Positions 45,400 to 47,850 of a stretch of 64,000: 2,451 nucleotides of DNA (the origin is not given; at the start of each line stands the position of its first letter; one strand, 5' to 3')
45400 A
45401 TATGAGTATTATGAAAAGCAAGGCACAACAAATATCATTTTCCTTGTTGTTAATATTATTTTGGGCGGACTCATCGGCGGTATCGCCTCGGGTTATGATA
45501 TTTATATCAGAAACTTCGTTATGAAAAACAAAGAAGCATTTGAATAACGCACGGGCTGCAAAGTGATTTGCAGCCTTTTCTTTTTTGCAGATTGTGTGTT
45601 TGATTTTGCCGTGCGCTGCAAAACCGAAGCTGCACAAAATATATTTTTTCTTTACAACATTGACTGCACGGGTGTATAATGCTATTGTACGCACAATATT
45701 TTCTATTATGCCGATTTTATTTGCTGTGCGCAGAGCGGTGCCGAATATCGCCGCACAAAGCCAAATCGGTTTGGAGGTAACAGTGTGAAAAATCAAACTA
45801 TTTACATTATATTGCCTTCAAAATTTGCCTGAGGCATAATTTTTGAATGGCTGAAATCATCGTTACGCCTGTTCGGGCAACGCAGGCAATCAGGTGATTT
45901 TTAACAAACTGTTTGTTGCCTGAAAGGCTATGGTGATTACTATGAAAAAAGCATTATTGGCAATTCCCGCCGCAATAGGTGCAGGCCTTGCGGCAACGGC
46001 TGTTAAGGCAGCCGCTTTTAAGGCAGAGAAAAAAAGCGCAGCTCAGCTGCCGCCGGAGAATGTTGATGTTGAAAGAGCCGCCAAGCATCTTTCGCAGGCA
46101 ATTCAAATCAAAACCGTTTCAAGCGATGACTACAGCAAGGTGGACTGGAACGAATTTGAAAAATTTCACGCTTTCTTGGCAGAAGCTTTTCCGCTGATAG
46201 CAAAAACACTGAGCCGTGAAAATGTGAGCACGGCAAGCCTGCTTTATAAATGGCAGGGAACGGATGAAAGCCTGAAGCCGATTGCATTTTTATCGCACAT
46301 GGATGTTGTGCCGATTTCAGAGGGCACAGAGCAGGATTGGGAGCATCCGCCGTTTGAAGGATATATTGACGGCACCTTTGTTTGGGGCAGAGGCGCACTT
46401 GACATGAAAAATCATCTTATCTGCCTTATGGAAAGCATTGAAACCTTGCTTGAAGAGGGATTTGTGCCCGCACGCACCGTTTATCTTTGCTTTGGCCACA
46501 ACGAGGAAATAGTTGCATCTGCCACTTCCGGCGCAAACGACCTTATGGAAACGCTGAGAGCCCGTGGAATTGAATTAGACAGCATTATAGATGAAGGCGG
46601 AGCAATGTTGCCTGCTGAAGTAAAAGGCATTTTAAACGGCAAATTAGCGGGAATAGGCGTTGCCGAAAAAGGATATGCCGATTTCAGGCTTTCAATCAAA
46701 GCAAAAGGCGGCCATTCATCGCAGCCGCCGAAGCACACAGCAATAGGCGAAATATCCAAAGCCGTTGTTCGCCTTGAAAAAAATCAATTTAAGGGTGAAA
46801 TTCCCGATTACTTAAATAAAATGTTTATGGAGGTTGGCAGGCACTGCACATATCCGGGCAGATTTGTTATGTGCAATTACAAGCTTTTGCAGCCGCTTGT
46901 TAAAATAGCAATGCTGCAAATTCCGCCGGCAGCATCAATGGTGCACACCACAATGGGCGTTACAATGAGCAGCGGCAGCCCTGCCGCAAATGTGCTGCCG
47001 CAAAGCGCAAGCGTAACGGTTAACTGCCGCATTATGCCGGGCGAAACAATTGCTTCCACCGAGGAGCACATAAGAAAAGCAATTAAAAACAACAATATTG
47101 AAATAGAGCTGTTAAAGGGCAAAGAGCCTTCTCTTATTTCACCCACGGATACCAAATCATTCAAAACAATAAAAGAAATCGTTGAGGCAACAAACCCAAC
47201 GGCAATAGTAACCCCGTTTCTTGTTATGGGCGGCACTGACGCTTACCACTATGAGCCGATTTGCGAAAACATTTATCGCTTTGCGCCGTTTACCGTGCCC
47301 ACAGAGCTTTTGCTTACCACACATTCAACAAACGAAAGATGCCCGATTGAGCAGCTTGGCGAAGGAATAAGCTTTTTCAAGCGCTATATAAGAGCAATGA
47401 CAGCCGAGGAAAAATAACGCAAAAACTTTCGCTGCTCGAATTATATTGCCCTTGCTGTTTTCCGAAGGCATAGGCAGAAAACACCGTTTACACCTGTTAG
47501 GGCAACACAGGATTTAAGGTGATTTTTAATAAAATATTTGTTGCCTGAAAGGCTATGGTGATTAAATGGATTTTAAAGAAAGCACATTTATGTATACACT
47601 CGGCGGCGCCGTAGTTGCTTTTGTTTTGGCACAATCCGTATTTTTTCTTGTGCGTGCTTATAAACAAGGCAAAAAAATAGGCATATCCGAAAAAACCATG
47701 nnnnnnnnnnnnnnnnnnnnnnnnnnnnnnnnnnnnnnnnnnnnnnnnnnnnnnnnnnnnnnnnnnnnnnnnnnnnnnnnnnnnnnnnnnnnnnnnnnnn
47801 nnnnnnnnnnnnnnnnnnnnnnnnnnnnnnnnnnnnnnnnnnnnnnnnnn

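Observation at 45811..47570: Duplicated ~130-nt promoter+leader element in front of two adjacent transcription units (M20 peptidase; membrane-protein pair)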

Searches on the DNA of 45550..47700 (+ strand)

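Call 5: search_rna_families(source=window, start=45550, end=47700, threshold=evalue, max_evalue=10, show_alignments=3)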
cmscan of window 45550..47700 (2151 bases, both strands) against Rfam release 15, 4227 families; matches with E-value up to 10: 5.
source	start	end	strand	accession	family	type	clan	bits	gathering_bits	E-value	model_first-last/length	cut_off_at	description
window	47551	47610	+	RF01193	snoR20a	Gene; snRNA; snoRNA; CD-box;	-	20.4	42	5.9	1-90/90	no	Small nucleolar RNA snoR20a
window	46689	46720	+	RF01338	CRISPR-DR25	Gene; CRISPR;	CL00014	17.4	36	5.8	1-25/25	no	CRISPR RNA direct repeat element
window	46969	47024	-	RF01404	PinT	Gene; sRNA;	-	16.5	60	3.9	1-76/76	no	PinT (STnc440) Hfq binding RNA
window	45856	45937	+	RF03278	mir-980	Gene; miRNA;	-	15.5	47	8.4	1-80/80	no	mir-980 microRNA precursor family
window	45583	45647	-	RF02248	Six3os1_3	Gene; lncRNA;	-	13.9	40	1.6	1-75/75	no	Six3os1 conserved region 3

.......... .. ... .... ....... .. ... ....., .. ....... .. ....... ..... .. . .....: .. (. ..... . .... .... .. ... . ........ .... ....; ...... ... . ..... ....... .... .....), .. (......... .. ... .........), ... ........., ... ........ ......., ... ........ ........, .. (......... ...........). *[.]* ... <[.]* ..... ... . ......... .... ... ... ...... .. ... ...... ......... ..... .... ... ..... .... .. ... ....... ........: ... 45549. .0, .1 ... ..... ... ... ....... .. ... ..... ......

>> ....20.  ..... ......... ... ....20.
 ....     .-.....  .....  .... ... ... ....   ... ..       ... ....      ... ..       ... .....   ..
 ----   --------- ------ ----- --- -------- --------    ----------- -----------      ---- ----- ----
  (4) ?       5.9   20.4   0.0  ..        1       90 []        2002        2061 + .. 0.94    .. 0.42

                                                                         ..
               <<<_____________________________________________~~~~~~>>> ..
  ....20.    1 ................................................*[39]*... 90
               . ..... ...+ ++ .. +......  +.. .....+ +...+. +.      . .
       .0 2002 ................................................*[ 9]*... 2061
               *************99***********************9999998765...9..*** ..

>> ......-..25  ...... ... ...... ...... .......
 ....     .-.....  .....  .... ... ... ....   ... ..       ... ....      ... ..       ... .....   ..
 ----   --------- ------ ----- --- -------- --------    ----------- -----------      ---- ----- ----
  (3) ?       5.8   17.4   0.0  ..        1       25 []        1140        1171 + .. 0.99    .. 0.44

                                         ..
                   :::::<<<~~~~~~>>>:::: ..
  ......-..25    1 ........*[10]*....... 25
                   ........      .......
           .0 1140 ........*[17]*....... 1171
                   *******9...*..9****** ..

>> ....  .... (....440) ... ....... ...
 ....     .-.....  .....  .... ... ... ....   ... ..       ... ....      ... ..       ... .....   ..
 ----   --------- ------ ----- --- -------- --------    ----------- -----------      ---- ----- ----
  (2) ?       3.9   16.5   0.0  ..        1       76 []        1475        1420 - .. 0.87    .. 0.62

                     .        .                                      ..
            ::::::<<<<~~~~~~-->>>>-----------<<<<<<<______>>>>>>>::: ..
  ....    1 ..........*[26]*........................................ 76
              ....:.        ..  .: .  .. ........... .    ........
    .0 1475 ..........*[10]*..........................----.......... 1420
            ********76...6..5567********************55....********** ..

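Call 47: build_rna_model(alignment_id=A3, structure=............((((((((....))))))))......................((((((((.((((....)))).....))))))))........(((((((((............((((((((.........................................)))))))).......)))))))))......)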
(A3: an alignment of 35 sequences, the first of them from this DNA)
Model R1 built from alignment A3 (35 sequences, 196 columns); structure: as given.
model positions 177; base pairs 37; branch points 2; effective number of sequences 2.14; information 0.59 bits per position. Calibrated on 0.2 Mb of random sequence (short: E-values are rough).
structure used (alignment columns):
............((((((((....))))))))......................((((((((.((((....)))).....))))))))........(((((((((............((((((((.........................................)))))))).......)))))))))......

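Call 48: search_with_rna_model(model_id=R1, sources=[window, L001, L002, L003, L004, L005, L006, L007, L008, L009, L010, L011, L012, L013, L014, L015, L016, L017, L018, L019, L020, L021, L022, L023, L024, L025, L026, L027, L028, L029, L030, L031, L032, L033, L034, L035, L036, L037, L038, L039, L040, L041, L042, L043, L044, L045, L046, L047, L048, L049, L050, L051, L052, L053, L054, L055, L056, L057, L058, L059, L060, L061, L062, L063, L064, L065, L066, L067, L068, L069, L070, L071, L072, L073, L074, L075, L076, L077, L078, L079, L080], max_evalue=1)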
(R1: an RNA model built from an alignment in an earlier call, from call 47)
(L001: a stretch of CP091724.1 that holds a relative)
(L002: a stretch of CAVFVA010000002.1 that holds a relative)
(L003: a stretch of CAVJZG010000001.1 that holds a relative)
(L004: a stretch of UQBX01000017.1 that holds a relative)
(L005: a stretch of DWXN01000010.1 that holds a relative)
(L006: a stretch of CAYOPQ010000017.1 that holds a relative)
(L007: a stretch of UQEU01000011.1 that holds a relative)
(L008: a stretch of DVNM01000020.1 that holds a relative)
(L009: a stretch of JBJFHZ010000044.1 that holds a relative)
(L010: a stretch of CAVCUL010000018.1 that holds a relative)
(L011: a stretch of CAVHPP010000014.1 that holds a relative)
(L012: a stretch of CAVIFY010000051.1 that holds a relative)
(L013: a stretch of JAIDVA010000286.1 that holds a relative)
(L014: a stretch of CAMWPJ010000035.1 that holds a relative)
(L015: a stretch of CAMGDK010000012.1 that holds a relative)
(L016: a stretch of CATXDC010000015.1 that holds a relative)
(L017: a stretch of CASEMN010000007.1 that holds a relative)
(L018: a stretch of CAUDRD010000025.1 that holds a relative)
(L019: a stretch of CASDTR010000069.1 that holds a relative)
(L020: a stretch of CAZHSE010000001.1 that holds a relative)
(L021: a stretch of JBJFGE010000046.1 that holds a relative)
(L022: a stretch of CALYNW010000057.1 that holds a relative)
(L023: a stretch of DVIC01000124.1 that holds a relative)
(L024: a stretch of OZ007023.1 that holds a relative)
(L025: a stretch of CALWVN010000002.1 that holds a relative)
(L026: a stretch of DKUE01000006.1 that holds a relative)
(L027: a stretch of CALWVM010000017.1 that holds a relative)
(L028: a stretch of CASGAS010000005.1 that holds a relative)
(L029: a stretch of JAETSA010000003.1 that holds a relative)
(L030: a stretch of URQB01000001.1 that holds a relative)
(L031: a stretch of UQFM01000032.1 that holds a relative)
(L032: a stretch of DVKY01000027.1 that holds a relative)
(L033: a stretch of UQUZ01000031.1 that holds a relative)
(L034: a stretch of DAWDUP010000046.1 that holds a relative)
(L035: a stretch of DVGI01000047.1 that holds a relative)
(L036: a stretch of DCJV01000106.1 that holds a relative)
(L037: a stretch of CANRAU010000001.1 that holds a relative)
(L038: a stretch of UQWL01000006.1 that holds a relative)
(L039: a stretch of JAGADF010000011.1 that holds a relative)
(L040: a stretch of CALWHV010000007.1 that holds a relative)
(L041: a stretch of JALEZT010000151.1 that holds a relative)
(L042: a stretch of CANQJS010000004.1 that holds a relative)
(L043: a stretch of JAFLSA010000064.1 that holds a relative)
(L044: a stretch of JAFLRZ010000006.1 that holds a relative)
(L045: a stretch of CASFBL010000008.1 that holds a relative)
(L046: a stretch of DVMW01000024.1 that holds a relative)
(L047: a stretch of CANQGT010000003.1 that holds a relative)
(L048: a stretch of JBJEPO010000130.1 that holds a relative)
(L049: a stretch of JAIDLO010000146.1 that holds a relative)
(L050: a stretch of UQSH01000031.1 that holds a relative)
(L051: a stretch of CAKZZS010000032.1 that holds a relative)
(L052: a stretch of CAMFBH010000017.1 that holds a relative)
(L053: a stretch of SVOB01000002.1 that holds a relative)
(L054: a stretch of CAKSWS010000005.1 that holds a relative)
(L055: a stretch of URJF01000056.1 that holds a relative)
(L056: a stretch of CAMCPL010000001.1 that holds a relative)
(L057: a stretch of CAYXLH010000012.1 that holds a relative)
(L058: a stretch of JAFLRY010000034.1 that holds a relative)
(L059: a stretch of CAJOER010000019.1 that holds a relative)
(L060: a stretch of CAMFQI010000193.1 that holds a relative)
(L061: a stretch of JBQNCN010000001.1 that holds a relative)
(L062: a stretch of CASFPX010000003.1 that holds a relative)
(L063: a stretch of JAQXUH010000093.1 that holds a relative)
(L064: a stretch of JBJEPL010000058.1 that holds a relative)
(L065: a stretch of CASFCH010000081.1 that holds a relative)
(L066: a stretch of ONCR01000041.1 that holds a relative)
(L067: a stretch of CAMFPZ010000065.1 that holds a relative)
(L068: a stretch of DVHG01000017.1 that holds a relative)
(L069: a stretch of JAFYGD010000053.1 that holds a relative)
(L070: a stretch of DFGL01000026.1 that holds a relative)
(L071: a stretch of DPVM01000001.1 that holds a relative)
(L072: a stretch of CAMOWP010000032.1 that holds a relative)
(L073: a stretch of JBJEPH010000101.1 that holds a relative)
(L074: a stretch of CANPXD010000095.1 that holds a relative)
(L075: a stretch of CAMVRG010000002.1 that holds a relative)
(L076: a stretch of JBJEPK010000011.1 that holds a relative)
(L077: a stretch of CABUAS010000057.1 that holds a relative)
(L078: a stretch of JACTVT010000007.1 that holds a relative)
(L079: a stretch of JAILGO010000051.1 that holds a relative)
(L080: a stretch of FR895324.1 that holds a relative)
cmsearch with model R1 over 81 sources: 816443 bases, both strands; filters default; matches with E-value up to 1: 8.
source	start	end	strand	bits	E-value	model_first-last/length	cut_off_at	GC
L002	929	1102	+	190.5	1.4e-39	1-177/177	no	0.36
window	45770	45944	+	174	6.7e-36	1-177/177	no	0.38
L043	5758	5937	+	152.3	4.8e-31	1-177/177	no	0.4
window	47404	47569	+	125.2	5.3e-25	1-177/177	no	0.39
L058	5758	5851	+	90.2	3.5e-17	1-94/177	3'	0.39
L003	4934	5063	+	30.1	0.00089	1-177/177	no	0.32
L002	4934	5027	+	25.8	0.0084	1-177/177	no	0.28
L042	2066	2187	+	17.1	0.73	1-177/177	no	0.31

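Call 49: search_with_rna_model(model_id=R1, sources=[window, L002, L043, L146, L117, L129, L094, L139, L162, L189, L131, L184, L122, L190, L157, L166, L127, L192, L187, L156, L161, L152, L133, L106, L135, L086, L198, L148, L144, L081, L165, L172, L104, L154, L195, L085, L097, L115, L150, L083, L103, L099, L101, L108, L123, L134, L093, L084, L096, L109, L121, L111, L114, L102, L089, L119, L082, L087, L090, L100, L110, L116, L120, L124, L125, L138, L141, L147, L151, L153, L158, L159, L163, L164, L167, L173, L174, L175, L176, L178, L181, L182, L183, L185, L186, L194, L197, L199], max_evalue=0.001, make_alignment=true)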
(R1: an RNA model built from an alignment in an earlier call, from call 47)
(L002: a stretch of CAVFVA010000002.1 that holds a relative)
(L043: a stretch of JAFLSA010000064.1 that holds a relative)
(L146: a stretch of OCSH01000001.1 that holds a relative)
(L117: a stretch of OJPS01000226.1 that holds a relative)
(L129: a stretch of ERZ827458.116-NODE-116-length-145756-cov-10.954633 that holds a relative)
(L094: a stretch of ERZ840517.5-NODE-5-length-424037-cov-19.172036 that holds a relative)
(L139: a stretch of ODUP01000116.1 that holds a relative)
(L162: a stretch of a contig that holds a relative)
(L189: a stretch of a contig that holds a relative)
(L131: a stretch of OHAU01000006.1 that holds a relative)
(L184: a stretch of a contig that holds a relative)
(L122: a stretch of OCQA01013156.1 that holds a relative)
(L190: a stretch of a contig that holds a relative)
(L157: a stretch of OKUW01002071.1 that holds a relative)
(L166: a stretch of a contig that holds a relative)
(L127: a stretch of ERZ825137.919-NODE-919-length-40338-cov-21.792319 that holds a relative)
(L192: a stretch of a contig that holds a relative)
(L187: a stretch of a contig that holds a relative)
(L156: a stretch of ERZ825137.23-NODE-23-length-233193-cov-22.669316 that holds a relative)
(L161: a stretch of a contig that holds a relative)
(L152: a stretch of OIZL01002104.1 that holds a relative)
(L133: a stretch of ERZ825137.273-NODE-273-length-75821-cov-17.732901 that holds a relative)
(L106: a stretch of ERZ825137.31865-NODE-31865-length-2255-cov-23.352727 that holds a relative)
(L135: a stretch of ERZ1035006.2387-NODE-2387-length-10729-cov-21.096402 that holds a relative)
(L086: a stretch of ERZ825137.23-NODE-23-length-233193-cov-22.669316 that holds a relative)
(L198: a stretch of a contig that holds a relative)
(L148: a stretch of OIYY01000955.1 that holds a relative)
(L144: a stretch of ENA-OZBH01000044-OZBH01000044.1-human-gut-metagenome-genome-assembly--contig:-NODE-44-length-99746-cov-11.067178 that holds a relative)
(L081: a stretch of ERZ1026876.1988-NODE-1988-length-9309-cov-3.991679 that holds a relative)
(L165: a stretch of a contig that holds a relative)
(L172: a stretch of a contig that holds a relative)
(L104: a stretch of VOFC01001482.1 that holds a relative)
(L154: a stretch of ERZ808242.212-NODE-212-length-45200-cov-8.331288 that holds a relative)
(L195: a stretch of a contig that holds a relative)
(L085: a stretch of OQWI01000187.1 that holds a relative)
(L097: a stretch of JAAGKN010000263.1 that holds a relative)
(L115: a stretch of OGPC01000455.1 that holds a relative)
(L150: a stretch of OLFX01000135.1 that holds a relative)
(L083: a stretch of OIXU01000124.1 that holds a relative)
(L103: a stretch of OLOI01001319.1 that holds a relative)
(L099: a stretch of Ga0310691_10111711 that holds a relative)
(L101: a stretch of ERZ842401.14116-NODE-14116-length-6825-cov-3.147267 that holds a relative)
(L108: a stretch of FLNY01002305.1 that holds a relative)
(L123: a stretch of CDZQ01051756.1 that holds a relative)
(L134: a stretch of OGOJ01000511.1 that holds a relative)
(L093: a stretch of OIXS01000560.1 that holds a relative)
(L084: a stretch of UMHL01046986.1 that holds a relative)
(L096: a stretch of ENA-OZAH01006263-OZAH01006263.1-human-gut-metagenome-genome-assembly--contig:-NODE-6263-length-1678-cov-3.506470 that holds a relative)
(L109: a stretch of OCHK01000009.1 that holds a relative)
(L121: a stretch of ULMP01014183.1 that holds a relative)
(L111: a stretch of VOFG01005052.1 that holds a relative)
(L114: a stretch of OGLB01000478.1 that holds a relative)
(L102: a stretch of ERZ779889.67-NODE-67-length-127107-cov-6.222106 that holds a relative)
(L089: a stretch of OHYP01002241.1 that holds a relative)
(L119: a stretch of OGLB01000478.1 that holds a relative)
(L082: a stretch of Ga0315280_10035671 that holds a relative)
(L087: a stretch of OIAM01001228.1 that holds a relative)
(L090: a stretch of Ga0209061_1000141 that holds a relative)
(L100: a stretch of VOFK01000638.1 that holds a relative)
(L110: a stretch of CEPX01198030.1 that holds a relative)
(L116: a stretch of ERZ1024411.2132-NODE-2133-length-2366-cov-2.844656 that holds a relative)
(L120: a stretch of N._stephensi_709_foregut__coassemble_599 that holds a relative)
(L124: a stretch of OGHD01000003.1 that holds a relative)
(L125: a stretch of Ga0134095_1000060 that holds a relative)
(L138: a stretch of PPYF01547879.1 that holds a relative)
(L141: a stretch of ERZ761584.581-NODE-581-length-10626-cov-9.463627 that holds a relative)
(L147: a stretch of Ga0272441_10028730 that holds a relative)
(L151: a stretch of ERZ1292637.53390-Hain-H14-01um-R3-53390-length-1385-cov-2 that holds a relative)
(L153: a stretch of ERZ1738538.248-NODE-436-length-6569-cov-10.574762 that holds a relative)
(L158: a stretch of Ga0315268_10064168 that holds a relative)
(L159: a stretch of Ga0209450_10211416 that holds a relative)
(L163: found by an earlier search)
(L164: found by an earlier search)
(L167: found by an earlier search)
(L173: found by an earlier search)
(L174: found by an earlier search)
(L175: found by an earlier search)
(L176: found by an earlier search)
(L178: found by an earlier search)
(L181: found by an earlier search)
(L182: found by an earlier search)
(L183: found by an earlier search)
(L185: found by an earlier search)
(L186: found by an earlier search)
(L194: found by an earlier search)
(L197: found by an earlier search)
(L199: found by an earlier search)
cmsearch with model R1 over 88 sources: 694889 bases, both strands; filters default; matches with E-value up to 0.001: 60.
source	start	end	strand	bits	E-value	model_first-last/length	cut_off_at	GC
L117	5832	6007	+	207.1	2.4e-43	1-177/177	no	0.36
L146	4607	4783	+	205.4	5.7e-43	1-177/177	no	0.4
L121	8951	9126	+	205.1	6.6e-43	1-177/177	no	0.37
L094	2325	2500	+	204.5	9.1e-43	1-177/177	no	0.36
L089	4343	4518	-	203.9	1.2e-42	1-177/177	no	0.36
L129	923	1098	+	202.6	2.4e-42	1-177/177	no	0.36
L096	645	821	+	202.4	2.6e-42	1-177/177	no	0.39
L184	5498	5673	-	200.8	6e-42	1-177/177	no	0.35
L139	2602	2778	+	200.5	7e-42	1-177/177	no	0.34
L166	994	1169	-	196.2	6.3e-41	1-177/177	no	0.35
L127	9222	9397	-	195.9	7.5e-41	1-177/177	no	0.37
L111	1771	1947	+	195.1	1.1e-40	1-177/177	no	0.36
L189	5825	6000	+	193.9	2.1e-40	1-177/177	no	0.36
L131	3704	3878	-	193.6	2.4e-40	1-177/177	no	0.38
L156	1963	2138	+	192.6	4.1e-40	1-177/177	no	0.37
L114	3209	3382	+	191.3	8.2e-40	1-177/177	no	0.36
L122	2048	2223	+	190.6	1.1e-39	1-177/177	no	0.39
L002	929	1102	+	190.5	1.2e-39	1-177/177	no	0.36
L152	5529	5706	+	190.3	1.3e-39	1-177/177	no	0.37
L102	1706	1879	+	188.3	3.8e-39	1-177/177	no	0.36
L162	102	275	+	188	4.4e-39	1-177/177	no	0.37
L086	4086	4261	+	187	7.3e-39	1-177/177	no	0.36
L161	79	257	-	184.7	2.3e-38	1-177/177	no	0.37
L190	6653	6825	-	184.6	2.5e-38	1-177/177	no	0.36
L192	12139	12310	-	183.5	4.4e-38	1-177/177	no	0.35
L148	6723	6898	+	182.9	5.9e-38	1-177/177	no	0.35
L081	3748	3922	-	182.9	5.9e-38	1-177/177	no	0.35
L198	4859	5037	+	182.2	8.8e-38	1-177/177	no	0.36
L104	1422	1597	+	182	9.5e-38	1-177/177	no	0.38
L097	5669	5847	+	182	9.6e-38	1-177/177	no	0.36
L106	4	178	-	179.3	3.8e-37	1-177/177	no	0.39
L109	1828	2000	+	179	4.4e-37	1-177/177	no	0.36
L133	4483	4653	-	178.9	4.7e-37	1-177/177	no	0.39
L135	7938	8106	+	177.3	1.1e-36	1-177/177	no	0.38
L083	718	892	+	175.1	3.3e-36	1-177/177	no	0.34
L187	3783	3957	+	174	5.8e-36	1-177/177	no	0.37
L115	9472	9646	-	172.6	1.2e-35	1-177/177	no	0.34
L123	7042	7216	+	171.5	2.1e-35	1-177/177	no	0.34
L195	398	573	+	171.2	2.4e-35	1-177/177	no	0.38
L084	158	332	+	169.8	5.1e-35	1-177/177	no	0.34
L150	647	826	-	169.5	6e-35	1-177/177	no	0.37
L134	2168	2342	-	168.1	1.2e-34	1-177/177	no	0.35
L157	2086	2268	+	168.1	1.2e-34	1-177/177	no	0.39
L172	5915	6090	-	163.7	1.1e-33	1-177/177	no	0.38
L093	9772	9946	-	163.7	1.2e-33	1-177/177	no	0.34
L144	4650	4826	-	163.1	1.6e-33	1-177/177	no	0.37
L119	12282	12425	-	162.1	2.6e-33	35-177/177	5'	0.35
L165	8205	8381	-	155.7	7.2e-32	1-177/177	no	0.39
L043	5758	5937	+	152.3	4.1e-31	1-177/177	no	0.4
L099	1931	2114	+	142.7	5.6e-29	1-177/177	no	0.41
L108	634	817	-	139.8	2.5e-28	1-177/177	no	0.39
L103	1988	2161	-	139.6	2.7e-28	1-177/177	no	0.39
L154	5098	5273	+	138.4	5.2e-28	1-177/177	no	0.36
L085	5682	5841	+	138.3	5.5e-28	1-177/177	no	0.35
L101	2285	2457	-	130.8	2.5e-26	1-177/177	no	0.45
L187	5417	5582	+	113.7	1.7e-22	1-177/177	no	0.39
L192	13728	13788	-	59.4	2.3e-10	117-177/177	5'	0.28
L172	1106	1228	-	34.4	8.5e-05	1-177/177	no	0.44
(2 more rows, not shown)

Alignment A4: 60 matches aligned to the model, 232 columns, each read 5' to 3' on its own strand. Consensus structure (alignment columns), stored with it:
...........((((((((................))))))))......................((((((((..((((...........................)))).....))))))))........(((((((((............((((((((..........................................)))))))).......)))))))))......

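Call 61: search_dna_similar(query=window:45780-45945:+, collection=phages, mode=distant, max_evalue=0.001)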
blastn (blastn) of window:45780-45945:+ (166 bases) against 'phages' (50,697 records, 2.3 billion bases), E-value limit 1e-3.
No match.

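Call 62: search_dna_similar(query=window:45780-45945:+, collection=plasmids, mode=distant, max_evalue=0.001)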
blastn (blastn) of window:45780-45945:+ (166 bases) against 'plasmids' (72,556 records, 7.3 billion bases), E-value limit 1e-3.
No match.
